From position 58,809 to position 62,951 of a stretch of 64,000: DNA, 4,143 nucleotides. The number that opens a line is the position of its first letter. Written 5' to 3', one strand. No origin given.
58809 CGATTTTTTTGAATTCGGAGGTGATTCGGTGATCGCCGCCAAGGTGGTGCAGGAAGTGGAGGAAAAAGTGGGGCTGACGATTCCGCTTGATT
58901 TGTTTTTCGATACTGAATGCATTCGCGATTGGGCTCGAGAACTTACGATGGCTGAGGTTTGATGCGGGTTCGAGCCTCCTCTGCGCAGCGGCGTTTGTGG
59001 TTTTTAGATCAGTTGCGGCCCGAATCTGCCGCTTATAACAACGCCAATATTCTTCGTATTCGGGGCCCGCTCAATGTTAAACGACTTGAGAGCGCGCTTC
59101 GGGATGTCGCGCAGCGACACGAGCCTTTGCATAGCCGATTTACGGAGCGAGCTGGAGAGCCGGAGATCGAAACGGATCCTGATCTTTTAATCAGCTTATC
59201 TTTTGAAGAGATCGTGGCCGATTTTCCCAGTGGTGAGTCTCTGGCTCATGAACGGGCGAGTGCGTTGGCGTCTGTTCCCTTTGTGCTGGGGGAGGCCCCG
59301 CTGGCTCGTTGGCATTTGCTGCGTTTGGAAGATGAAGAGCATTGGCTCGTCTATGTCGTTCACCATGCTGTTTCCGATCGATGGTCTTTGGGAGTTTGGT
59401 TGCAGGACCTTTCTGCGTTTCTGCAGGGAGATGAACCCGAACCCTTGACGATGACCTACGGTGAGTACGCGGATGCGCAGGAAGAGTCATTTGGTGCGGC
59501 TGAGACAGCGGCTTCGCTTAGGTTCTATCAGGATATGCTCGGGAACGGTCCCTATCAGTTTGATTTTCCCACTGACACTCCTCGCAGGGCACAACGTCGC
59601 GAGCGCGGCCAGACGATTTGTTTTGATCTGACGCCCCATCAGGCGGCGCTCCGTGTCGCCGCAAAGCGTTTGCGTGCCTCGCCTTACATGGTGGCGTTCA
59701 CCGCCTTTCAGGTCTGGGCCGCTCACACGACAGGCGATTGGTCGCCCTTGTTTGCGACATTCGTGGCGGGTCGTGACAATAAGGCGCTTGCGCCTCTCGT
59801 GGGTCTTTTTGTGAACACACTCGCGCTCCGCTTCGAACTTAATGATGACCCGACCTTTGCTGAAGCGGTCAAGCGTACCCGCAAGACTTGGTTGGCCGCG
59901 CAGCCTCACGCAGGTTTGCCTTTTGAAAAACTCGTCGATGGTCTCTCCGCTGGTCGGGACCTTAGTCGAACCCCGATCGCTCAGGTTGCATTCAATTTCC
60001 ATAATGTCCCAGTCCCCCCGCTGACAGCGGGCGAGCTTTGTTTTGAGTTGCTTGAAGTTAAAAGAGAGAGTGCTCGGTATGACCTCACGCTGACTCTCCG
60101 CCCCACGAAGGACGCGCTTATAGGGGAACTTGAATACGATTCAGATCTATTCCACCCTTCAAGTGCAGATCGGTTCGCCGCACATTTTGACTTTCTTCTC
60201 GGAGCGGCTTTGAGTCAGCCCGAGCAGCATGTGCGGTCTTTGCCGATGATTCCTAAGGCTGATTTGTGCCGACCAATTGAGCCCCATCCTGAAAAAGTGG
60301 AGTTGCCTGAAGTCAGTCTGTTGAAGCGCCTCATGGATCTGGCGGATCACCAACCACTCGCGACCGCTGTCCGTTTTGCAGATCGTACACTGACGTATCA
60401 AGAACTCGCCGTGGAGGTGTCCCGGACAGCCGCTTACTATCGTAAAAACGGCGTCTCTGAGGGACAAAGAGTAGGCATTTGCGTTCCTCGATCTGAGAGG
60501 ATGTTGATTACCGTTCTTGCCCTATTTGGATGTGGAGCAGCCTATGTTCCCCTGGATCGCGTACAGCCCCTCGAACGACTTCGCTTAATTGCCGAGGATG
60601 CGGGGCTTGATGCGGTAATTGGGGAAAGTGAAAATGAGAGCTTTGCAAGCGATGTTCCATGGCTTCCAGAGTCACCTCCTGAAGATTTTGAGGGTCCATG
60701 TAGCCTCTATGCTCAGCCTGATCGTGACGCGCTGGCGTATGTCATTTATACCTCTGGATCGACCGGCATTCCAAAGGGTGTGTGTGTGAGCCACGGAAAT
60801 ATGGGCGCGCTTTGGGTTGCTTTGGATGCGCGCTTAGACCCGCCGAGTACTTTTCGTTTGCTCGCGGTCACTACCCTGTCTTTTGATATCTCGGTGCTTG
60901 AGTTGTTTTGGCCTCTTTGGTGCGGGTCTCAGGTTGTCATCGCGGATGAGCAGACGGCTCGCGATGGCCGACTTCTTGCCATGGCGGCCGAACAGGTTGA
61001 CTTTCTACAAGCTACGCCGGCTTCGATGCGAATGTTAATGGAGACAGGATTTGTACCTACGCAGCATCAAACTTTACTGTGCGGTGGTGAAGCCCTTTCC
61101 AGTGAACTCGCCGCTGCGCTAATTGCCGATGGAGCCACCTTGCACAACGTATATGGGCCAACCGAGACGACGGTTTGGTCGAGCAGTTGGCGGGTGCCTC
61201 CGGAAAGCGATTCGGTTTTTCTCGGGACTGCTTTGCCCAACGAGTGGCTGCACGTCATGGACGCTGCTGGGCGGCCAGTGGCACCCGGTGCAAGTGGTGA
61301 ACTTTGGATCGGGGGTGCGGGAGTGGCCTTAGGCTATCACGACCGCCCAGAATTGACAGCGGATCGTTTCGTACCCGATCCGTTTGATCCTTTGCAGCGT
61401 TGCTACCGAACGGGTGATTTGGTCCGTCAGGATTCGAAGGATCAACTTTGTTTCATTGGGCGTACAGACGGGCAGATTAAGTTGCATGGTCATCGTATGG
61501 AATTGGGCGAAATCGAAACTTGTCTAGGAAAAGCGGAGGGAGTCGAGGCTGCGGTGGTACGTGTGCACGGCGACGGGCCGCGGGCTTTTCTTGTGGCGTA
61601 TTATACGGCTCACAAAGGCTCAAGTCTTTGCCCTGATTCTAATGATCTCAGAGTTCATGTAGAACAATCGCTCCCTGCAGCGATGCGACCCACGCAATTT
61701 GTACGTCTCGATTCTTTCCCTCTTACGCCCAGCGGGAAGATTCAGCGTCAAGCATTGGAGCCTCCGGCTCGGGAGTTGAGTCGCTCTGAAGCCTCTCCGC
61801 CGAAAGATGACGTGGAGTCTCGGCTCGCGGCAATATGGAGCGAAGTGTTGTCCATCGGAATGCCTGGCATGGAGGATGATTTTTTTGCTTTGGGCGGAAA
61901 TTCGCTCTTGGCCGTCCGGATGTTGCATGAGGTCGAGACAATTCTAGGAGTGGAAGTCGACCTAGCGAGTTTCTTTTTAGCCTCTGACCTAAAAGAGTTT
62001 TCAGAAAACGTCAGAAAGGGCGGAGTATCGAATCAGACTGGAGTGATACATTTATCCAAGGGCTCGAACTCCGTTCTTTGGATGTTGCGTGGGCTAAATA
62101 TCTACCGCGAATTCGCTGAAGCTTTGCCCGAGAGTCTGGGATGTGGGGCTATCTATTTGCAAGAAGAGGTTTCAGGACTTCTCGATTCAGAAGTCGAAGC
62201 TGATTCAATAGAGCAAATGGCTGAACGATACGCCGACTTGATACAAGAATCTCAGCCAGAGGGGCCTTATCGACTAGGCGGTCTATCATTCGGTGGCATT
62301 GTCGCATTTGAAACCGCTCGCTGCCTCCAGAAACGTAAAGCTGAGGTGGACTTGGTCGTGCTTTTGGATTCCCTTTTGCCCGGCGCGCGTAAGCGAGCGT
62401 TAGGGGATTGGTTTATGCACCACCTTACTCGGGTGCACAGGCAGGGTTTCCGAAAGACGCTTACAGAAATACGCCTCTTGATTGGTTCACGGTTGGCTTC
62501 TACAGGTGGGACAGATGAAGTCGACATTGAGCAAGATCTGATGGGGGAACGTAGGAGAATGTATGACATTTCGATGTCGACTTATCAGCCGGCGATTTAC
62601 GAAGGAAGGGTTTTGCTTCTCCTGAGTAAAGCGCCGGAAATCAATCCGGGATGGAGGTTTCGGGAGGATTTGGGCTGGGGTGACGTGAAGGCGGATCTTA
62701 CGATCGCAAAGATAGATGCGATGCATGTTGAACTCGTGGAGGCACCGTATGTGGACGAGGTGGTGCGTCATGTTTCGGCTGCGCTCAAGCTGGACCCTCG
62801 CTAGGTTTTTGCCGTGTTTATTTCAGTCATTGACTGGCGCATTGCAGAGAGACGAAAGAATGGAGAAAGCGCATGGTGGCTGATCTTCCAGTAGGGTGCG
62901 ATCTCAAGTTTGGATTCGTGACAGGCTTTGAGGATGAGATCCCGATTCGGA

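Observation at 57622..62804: Minimal split NRPS: hydroxylase-carrier fusion plus one C-A-T-TE module, so one A domain serves two carrier domains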

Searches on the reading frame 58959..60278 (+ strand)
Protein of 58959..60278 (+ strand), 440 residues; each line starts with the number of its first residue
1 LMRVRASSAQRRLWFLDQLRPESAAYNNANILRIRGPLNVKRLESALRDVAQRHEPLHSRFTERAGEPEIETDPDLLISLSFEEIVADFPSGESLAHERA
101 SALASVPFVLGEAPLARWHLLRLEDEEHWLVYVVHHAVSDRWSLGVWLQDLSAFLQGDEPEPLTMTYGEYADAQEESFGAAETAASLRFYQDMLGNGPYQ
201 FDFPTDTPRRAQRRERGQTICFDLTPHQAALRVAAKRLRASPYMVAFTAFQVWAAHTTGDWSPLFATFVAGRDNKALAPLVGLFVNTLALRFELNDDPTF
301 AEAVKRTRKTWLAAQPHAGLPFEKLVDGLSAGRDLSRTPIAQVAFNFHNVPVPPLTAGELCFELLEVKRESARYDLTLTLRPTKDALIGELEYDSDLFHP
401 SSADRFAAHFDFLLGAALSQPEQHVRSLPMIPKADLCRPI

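Call 18: search_solved_structures(query=window:58959-60278:+, max_evalue=1e-10, show_alignments=0)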
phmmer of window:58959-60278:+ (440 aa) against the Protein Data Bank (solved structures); distinct sequences matched with E-value up to 1e-10: 36.
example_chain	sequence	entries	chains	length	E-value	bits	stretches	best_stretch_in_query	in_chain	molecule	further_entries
6p1j_A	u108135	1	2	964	3.6e-61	210.4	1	7-435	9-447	Txo2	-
6oyf_A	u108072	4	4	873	4.2e-56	193.7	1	7-435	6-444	Txo1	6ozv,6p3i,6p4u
5u89_A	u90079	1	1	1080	1e-52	182.6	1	6-431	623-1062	Amino acid adenylation domain protein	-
8xjz_C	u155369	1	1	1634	2.9e-50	174.5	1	6-429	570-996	Peptide synthetase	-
2jgp_A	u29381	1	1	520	4.1e-49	170.7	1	6-426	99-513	TYROCIDINE SYNTHETASE 3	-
8z0q_C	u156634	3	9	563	1.7e-37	132.4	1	7-423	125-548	Special condensation domain in NRPS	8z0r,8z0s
7kvw_A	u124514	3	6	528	5.1e-37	130.8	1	7-428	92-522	PCP-C didomain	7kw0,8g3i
8fx6_A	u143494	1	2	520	1.6e-36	129.2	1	7-421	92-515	PCP-C didomain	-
7kw2_A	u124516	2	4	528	4e-36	127.9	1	7-428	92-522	PCP-C didomain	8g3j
8fx7_A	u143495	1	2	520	1.3e-35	126.2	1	7-421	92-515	PCP-C didomain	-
8qnf_A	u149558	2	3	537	6.9e-33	117.2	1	4-407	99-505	Condensation domain TomBC from the Tomaymycin non-ribosomal peptide synthetase | Tomaymycin non-ribosomal peptide synthetase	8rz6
4zxh_A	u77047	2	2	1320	8.9e-33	116.9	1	5-432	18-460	ABBFA_003403 | Tyrocidine synthetase 3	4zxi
9uay_A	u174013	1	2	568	3.9e-29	104.9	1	5-410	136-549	CmnI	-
6mfw_A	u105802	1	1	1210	4.1e-29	104.8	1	6-434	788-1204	Linear gramicidin synthase subunit A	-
6mfy_A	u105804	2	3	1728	1.1e-28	103.4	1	6-432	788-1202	Linear gramicidin synthase subunit A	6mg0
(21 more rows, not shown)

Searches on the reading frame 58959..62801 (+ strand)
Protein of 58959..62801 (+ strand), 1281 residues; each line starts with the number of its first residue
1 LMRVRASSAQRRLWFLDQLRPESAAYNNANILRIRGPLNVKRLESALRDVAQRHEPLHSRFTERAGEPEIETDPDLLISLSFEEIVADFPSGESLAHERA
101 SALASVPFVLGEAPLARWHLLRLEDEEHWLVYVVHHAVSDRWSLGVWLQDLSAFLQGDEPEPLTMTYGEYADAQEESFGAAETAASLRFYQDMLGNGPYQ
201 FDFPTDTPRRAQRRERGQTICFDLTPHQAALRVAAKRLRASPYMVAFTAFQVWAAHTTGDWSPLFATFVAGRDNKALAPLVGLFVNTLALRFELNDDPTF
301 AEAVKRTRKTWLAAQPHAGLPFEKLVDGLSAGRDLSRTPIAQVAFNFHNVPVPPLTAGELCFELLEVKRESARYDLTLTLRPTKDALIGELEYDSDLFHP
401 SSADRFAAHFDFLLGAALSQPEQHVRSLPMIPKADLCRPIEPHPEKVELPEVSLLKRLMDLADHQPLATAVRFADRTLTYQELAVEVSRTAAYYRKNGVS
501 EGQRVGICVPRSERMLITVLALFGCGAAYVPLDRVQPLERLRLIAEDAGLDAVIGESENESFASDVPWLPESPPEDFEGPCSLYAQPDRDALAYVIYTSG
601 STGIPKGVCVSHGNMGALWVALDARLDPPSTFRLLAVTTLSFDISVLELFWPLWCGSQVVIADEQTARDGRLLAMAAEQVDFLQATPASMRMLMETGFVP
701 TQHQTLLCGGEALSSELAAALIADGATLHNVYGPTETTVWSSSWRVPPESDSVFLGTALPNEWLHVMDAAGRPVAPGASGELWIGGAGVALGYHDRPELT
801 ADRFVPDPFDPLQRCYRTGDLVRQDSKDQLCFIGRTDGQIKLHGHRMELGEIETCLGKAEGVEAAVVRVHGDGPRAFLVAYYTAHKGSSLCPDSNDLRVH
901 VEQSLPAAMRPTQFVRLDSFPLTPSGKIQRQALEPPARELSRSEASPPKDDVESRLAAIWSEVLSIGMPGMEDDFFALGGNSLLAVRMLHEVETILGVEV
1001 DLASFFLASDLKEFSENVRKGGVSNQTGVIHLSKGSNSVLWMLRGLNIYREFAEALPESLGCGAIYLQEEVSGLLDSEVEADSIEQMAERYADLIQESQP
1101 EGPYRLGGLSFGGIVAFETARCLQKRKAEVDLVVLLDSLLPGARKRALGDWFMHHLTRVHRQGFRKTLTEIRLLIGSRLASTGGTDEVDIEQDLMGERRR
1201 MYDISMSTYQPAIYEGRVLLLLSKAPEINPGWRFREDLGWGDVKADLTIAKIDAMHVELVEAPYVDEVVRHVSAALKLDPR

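Call 6: search_protein_families(library=pfam, proteins=[window:58959-62801:+], max_evalue=0.01)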
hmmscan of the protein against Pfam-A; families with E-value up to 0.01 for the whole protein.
window:58959-62801:+ (1281 aa): 5 families
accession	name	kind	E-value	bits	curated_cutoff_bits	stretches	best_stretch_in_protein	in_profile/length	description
PF00668.25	Condensation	-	8.5e-73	246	30.6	1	6-434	7-450/456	Condensation domain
PF00501.34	AMP-binding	-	2.7e-71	240.8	29.9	1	462-794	5-384/384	AMP-binding enzyme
PF00975.26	Thioesterase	-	3e-22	80.4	26.4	1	1048-1273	15-223/226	Thioesterase domain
PF00550.31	PP-binding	-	1.8e-09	38.2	20.8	1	955-1016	2-65/67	Phosphopantetheine attachment site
PF13193.12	AMP-binding_C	-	1.4e-07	32.8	24.5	1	851-927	1-76/76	AMP-binding enzyme C-terminal domain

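Call 15: search_protein_families(library=ncbifam, proteins=[window:58959-62801:+], max_evalue=0.001)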
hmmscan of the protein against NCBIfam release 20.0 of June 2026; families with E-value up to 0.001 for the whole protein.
window:58959-62801:+ (1281 aa): 98 families (the best 25 are shown)
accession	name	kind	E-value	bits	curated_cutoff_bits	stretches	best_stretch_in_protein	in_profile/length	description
NF004282.0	PRK05691.1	subfamily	7.6e-186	619.6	4090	1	4-1024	676-1714/4334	non-ribosomal peptide synthase/polyketide synthase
NF047350.1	aureusi_NRPS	equivalog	8.8e-127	424.2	2500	1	6-992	997-1965/2373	aureusimine non-ribosomal peptide synthetase AusA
TIGR01733.1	AA-adenyl-dom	subfamily_domain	2e-108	362.8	317.4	1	479-867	1-409/409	amino acid adenylation domain-containing protein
NF038078.1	NRPS_MxcG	equivalog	6.5e-105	351.7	2300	1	6-1023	7-1046/1442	myxochelin non-ribosomal peptide synthetase MxcG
NF041803.1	NRPS_SolG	exception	5.3e-103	345.5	2200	1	230-1016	336-1153/1163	solanimycin non-ribosomal peptide synthetase SolG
NF007605.2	PRK10252.1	equivalog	5.3e-95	319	2400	1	6-1142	6-1170/1292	enterobactin non-ribosomal peptide synthetase EntF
NF003417.0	PRK04813.1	subfamily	5.1e-71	239.7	476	1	453-933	4-499/505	D-alanine--poly(phosphoribitol) ligase subunit DltA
TIGR01734.1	D-ala-DACP-lig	equivalog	8.8e-69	232.4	559.85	1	454-934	2-499/504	D-alanine--poly(phosphoribitol) ligase subunit DltA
TIGR03098.1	ligase_PEP_1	hypoth_equivalog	4.2e-54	183.9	592.35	2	590-934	163-515/517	acyl-CoA ligase (AMP-forming), exosortase A system-associated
NF004837.0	PRK06187.1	subfamily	2e-47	161.6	476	2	586-936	166-521/531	long-chain-fatty-acid--CoA ligase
TIGR03443.1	alpha_am_amid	equivalog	1.3e-44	152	1030.1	3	591-883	416-748/1390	L-aminoadipate-semialdehyde dehydrogenase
TIGR01923.1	menE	equivalog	4.7e-34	118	330.15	1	479-933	1-442/442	o-succinylbenzoate--CoA ligase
NF005858.0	PRK07787.1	subfamily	1.8e-33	115.7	575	1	458-934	6-469/471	acyl-CoA synthetase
NF006181.0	PRK08314.1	subfamily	6.4e-33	113.8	705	2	586-934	200-551/563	long-chain-fatty-acid--CoA ligase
NF004822.0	PRK06178.1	equivalog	3.1e-31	108.6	782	2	750-937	388-567/571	acyl-CoA synthetase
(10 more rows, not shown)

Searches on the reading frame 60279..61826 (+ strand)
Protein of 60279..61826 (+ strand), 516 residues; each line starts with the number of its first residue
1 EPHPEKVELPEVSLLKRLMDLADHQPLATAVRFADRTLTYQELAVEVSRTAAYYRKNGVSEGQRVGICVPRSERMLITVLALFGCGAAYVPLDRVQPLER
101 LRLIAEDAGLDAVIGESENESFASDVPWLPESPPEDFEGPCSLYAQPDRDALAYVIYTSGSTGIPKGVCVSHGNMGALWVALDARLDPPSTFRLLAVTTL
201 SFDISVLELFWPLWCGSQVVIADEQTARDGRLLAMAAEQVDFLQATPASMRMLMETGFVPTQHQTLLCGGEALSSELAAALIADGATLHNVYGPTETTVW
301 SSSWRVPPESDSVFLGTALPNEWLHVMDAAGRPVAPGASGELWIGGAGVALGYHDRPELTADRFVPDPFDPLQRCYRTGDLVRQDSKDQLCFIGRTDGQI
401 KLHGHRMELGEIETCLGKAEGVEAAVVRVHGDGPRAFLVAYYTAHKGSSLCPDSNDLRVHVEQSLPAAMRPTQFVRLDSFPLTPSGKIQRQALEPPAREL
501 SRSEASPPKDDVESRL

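Call 17: search_solved_structures(query=window:60279-61826:+, max_evalue=1e-20, show_alignments=0)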
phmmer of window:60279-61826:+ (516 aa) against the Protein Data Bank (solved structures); distinct sequences matched with E-value up to 1e-20: 83 (the best 60 are shown).
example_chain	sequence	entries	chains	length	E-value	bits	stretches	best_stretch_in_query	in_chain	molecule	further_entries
6mfz_A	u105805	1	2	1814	3.5e-124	418.5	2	10-515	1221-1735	Linear gramicidin synthase subunit A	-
9be3_A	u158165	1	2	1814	3.5e-124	418.5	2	10-515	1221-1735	Linear gramicidin synthase subunit A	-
9be4_A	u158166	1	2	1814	3.5e-124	418.5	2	10-515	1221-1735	Linear gramicidin synthase subunit A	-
9meh_A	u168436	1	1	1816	3.5e-124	418.5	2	10-515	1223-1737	Linear gramicidin synthase subunit A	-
6mfy_A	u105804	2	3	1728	3.4e-123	415.2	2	10-500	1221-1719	Linear gramicidin synthase subunit A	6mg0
8xjz_C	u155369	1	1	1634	5e-116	391.6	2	21-504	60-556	Peptide synthetase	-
5u89_A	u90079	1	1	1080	2.2e-93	316.9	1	10-500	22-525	Amino acid adenylation domain protein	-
4zxh_A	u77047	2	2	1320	9e-93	314.9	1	18-514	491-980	ABBFA_003403 | Tyrocidine synthetase 3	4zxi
8www_A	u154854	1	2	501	1.1e-89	304.7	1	14-496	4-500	Carrier domain-containing protein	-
8jbr_A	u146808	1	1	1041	4.1e-81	276.4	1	19-509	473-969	McyA protein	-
6p1j_A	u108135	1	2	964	6e-79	269.2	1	22-493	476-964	Txo2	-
9bfd_A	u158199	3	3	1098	1.3e-73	251.6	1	21-514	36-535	Tyrocidine synthase 1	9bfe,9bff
1amu_A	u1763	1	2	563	2.5e-70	240.8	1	7-514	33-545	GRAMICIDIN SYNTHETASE 1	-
4d4g_A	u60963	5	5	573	2.8e-69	237.3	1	22-498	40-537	APNAA1 | APNA A1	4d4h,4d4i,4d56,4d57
9bfd_B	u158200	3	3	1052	2.9e-69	237.3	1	17-514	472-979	Tyrocidine synthase 2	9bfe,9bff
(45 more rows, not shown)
